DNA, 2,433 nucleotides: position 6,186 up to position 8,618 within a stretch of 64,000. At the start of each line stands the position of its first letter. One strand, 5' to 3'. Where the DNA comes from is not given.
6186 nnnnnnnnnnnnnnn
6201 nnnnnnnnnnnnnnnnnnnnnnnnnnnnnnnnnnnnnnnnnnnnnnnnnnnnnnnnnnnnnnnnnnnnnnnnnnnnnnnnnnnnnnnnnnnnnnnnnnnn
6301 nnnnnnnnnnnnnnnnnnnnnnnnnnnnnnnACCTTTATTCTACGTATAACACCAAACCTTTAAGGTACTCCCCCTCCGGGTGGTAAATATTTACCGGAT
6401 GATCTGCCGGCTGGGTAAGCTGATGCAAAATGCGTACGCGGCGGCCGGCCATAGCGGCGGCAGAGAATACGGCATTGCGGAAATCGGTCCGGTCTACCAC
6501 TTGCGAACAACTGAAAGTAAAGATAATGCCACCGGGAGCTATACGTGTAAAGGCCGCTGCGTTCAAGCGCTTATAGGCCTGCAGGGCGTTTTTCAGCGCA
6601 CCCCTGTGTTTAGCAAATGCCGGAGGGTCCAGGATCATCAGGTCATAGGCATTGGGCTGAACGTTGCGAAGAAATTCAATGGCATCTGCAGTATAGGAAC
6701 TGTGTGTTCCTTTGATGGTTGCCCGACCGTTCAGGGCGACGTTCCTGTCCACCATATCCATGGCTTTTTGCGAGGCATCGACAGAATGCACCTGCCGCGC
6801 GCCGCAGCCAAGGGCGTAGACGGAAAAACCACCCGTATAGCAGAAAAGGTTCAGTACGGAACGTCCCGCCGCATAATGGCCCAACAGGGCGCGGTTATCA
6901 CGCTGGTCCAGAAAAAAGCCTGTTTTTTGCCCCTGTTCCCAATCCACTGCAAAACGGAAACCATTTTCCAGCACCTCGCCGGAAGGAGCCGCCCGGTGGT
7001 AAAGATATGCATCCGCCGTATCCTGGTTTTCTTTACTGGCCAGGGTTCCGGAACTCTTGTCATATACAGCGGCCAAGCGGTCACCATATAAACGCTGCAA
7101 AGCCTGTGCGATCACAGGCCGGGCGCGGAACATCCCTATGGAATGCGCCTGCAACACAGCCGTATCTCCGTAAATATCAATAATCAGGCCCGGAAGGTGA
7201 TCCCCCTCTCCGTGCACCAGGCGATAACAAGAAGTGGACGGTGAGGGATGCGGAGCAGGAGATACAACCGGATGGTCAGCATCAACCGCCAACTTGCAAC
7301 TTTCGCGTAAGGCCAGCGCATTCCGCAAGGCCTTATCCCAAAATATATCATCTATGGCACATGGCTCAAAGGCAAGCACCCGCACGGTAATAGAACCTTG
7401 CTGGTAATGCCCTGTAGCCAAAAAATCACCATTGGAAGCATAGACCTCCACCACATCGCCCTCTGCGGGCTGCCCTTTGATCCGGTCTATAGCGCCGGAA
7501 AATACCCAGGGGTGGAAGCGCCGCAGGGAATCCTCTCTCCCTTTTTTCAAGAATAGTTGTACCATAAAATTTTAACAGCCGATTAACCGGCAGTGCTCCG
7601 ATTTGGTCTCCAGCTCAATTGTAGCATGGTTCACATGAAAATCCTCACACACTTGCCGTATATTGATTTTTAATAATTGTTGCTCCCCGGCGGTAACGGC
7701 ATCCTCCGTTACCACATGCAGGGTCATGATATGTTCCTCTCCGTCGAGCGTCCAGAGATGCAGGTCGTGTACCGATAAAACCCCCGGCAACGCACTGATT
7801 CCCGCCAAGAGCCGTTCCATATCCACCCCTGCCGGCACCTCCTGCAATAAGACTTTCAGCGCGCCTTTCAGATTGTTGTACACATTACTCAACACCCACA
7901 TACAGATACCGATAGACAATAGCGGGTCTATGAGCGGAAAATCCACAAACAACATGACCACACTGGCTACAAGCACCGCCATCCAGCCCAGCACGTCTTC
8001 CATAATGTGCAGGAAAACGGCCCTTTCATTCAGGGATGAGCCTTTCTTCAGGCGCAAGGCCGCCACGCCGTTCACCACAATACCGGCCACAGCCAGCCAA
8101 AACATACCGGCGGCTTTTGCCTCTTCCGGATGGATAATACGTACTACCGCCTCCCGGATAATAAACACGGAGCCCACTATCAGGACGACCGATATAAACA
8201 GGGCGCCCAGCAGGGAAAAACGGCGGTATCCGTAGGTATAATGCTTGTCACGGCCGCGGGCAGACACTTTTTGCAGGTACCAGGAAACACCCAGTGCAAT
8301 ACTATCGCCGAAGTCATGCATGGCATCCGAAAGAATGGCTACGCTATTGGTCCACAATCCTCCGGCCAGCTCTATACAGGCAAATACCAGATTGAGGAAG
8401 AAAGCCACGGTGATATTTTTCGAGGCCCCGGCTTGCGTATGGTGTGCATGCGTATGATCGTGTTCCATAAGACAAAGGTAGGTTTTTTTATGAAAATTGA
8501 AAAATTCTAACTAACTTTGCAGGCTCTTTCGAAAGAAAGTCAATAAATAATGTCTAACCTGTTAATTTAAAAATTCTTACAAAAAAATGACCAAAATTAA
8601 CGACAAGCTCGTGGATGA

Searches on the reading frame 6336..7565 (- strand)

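Call 71: search_protein_families(library=pfam, proteins=[window:6336-7565:-], max_evalue=0.00001)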
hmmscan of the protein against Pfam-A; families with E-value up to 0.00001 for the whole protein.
window:6336-7565:- (409 aa): 3 families
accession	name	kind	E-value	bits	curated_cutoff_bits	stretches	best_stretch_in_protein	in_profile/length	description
PF10672.15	Methyltrans_SAM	-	5.1e-23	82.2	27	1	174-351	64-237/286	S-adenosylmethionine-dependent methyltransferase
PF17785.7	PUA_3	-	6.1e-21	74.4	22.6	1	5-66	2-64/64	PUA-like domain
PF03602.21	Cons_hypoth95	-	2e-08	34.6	24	1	228-336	36-144/182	Conserved hypothetical protein 95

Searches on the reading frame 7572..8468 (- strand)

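Call 71: search_protein_families(library=pfam, proteins=[window:7572-8468:-], max_evalue=0.00001)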
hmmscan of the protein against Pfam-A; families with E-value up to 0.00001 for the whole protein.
window:7572-8468:- (298 aa): 2 families
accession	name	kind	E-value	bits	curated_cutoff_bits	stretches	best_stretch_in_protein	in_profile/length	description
PF01545.26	Cation_efflux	-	4.7e-43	147.7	26.6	1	19-208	1-198/198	Cation efflux family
PF16916.11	ZT_dimer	-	7.5e-08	32.7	26.7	1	214-287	3-76/78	Dimerisation domain of Zinc Transporter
